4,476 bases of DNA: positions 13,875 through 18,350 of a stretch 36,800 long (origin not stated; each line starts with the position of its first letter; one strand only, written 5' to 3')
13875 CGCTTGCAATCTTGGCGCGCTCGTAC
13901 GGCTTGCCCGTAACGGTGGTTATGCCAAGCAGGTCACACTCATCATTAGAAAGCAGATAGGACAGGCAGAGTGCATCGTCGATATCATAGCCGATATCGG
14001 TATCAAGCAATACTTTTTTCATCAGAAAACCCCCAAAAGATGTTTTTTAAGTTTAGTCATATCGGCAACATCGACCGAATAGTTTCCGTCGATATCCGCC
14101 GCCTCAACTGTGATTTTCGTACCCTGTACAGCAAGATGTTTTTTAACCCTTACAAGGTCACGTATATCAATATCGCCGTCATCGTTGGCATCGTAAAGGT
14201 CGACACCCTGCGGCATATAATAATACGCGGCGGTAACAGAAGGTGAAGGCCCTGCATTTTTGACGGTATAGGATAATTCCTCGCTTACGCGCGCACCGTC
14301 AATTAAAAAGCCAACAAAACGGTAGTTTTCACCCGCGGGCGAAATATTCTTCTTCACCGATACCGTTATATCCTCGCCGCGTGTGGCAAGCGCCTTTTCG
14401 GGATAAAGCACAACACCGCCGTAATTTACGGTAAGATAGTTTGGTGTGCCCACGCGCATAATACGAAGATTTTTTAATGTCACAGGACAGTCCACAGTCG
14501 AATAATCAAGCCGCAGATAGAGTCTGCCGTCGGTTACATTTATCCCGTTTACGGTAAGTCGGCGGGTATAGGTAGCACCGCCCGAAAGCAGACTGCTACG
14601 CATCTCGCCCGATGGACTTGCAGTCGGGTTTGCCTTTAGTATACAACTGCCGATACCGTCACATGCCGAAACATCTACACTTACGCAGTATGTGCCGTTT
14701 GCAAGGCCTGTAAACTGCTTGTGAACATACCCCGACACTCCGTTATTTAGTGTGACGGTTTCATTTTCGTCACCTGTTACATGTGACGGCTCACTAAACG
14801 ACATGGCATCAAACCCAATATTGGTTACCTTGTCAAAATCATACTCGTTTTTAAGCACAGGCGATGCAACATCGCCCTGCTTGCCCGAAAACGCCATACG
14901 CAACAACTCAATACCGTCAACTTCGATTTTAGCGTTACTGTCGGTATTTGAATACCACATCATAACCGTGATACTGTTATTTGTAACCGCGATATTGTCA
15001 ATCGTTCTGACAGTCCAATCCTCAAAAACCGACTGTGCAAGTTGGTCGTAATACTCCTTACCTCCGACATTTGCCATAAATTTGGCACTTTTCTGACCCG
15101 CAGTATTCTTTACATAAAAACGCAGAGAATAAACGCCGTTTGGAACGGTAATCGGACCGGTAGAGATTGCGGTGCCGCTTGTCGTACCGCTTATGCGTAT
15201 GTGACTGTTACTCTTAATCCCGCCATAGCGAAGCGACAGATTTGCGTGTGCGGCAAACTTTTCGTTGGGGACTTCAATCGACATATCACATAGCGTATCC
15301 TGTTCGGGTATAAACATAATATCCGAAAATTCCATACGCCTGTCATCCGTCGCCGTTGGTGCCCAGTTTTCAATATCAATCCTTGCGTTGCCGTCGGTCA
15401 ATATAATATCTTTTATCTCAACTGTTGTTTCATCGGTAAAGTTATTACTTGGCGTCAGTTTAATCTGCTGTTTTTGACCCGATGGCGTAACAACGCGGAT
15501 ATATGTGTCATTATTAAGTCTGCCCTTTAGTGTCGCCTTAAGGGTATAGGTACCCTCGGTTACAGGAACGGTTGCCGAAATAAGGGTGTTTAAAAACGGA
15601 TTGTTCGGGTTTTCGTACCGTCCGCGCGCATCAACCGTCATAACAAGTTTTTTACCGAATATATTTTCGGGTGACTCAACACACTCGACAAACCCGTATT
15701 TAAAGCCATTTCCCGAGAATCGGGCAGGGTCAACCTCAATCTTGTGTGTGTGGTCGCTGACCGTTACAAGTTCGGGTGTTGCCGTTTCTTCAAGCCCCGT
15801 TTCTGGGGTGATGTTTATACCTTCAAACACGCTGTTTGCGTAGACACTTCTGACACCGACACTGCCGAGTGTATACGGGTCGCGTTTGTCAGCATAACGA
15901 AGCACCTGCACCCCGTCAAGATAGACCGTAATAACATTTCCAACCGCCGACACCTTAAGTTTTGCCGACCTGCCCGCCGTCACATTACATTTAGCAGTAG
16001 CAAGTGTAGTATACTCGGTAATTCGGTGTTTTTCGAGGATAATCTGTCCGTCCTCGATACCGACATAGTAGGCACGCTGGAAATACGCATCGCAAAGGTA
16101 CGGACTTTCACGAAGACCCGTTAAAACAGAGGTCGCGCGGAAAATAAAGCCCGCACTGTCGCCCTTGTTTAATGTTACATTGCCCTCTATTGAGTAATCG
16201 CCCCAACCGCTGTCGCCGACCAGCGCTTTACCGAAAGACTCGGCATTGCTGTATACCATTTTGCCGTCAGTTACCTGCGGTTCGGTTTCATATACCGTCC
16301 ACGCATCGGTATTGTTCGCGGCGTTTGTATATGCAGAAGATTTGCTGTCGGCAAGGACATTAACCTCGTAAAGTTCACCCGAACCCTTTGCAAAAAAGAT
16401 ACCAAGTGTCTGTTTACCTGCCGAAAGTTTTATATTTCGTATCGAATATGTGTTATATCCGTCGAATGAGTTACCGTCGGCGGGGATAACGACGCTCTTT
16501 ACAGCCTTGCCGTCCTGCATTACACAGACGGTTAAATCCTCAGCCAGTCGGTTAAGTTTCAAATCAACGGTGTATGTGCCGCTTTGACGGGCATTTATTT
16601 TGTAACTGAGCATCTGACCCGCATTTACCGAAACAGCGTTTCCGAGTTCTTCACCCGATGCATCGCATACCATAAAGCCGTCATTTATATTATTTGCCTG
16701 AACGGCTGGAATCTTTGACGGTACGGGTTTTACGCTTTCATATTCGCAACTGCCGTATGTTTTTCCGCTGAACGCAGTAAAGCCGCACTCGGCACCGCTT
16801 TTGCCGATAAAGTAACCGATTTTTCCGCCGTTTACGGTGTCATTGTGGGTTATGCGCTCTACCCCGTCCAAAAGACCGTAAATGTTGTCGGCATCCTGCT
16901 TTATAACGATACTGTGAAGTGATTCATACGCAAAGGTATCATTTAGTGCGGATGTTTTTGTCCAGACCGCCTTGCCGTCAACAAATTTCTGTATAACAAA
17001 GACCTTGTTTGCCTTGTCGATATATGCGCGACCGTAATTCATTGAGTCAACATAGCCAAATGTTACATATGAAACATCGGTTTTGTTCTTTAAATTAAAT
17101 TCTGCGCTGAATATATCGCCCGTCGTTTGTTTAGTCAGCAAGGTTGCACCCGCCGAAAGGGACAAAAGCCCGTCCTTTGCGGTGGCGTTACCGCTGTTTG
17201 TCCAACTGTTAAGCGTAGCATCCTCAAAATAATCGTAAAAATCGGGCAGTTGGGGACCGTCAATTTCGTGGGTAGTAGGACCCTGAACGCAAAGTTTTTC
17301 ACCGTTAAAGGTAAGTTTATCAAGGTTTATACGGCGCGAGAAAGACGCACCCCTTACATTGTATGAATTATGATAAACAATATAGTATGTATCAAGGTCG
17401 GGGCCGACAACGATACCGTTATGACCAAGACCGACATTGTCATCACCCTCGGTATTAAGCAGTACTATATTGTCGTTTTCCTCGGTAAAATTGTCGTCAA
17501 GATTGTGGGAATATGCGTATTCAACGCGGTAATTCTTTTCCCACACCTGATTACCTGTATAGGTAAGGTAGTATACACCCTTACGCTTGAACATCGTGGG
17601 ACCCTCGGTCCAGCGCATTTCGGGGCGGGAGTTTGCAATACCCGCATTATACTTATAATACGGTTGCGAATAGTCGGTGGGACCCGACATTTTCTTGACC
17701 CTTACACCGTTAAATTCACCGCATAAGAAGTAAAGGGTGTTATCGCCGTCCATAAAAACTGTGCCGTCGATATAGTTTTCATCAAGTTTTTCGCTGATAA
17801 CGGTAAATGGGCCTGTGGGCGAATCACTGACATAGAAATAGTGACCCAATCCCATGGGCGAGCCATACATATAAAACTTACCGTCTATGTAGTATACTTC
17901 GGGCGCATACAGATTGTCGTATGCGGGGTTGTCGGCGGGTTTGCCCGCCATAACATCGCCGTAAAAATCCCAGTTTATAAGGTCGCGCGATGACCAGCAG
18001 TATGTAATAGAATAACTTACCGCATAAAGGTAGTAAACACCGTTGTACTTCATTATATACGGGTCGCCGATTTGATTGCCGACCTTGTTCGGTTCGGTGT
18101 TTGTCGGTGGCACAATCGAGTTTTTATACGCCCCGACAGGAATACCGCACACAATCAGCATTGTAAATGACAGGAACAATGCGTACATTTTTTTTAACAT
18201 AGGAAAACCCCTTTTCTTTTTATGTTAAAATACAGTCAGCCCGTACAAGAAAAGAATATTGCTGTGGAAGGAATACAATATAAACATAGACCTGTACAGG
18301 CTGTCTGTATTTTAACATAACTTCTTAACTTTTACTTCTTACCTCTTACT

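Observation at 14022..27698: Paired deployment: both the GH43 enzyme and the CBM-like array protein exist in a membrane-anchored and a dockerin-bearing version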

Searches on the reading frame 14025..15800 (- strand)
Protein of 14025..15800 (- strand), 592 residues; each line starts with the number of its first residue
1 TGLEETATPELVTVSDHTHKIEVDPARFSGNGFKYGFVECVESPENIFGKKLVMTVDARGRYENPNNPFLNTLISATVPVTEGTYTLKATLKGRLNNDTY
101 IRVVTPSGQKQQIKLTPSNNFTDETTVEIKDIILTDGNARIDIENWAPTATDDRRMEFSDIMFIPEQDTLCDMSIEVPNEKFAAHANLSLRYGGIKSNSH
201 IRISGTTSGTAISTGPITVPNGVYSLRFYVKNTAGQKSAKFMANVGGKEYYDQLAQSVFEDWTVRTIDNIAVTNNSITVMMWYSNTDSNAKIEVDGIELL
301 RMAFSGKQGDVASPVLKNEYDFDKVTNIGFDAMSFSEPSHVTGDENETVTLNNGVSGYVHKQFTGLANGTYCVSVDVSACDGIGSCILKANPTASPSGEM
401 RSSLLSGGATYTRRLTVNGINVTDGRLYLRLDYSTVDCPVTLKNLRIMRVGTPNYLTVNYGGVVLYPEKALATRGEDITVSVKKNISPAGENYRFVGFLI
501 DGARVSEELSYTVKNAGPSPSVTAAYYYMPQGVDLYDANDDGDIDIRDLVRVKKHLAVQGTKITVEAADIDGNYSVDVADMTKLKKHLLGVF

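Call 70: find_related_loci(query=A4, collection=metagenome_contigs, flank=10000)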
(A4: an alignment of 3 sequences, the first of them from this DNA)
Query A4 (592 aa) in metagenome_contigs; peptide patterns used: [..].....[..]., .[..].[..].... (x = any residue, [..] = any of these).
206 stretches matched a pattern; 1 encode a relative of the query (tblastn E <= 1e-3); 1 distinct loci.
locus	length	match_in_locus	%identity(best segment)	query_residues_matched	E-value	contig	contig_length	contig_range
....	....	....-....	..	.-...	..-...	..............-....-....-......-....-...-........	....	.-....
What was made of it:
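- Tried and rejected: Metagenome scan with the dockerin-GH43 extension: one short 8.5-kb locus, uninformative (call 70).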

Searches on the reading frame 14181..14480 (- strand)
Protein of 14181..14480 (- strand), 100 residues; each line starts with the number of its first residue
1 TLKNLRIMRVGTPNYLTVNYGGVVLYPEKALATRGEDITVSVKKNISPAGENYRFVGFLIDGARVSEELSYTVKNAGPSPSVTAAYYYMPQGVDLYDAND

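Call 53: search_protein_families(library=pfam, proteins=[window:14181-14480:-], max_evalue=1)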
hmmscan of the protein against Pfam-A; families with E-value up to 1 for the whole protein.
window:14181-14480:- (100 aa): 1 family
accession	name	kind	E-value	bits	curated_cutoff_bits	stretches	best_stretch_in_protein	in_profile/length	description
PF19912.4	DUF6385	-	0.14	12.6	26.8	0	67-96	6-34/82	Domain of unknown function (DUF6385)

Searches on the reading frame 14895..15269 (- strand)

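Call 53: search_protein_families(library=pfam, proteins=[window:14895-15269:-], max_evalue=1)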
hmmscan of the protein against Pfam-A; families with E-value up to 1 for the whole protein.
window:14895-15269:- (125 aa): 2 families
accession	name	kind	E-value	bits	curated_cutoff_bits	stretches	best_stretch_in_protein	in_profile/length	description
PF03944.20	Endotoxin_C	-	0.093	13.5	21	1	49-122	68-138/142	delta endotoxin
PF25235.1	DUF7850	-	0.15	13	27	1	23-84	57-116/165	Domain of unknown function (DUF7850)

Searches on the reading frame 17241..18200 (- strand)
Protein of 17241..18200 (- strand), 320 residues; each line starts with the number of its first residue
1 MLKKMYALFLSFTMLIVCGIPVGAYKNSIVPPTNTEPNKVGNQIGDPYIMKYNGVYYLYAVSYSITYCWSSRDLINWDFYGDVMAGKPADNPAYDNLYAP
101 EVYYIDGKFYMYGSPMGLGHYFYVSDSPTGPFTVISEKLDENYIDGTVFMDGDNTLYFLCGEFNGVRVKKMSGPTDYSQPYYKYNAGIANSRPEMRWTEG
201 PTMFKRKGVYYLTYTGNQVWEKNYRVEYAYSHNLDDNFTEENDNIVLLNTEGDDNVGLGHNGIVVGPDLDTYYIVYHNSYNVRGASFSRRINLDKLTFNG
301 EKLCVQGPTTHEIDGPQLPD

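Call 62: search_solved_structures(query=window:17241-18200:-, max_evalue=1e-15, show_alignments=1)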
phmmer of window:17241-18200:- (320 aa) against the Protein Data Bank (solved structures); distinct sequences matched with E-value up to 1e-15: 2.
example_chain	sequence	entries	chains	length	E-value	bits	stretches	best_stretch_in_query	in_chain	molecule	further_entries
4qqs_A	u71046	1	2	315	8e-28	101.1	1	37-317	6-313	Glycoside hydrolase family 43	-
3kst_A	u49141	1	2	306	1e-19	74.5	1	43-274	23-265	Endo-1,4-beta-xylanase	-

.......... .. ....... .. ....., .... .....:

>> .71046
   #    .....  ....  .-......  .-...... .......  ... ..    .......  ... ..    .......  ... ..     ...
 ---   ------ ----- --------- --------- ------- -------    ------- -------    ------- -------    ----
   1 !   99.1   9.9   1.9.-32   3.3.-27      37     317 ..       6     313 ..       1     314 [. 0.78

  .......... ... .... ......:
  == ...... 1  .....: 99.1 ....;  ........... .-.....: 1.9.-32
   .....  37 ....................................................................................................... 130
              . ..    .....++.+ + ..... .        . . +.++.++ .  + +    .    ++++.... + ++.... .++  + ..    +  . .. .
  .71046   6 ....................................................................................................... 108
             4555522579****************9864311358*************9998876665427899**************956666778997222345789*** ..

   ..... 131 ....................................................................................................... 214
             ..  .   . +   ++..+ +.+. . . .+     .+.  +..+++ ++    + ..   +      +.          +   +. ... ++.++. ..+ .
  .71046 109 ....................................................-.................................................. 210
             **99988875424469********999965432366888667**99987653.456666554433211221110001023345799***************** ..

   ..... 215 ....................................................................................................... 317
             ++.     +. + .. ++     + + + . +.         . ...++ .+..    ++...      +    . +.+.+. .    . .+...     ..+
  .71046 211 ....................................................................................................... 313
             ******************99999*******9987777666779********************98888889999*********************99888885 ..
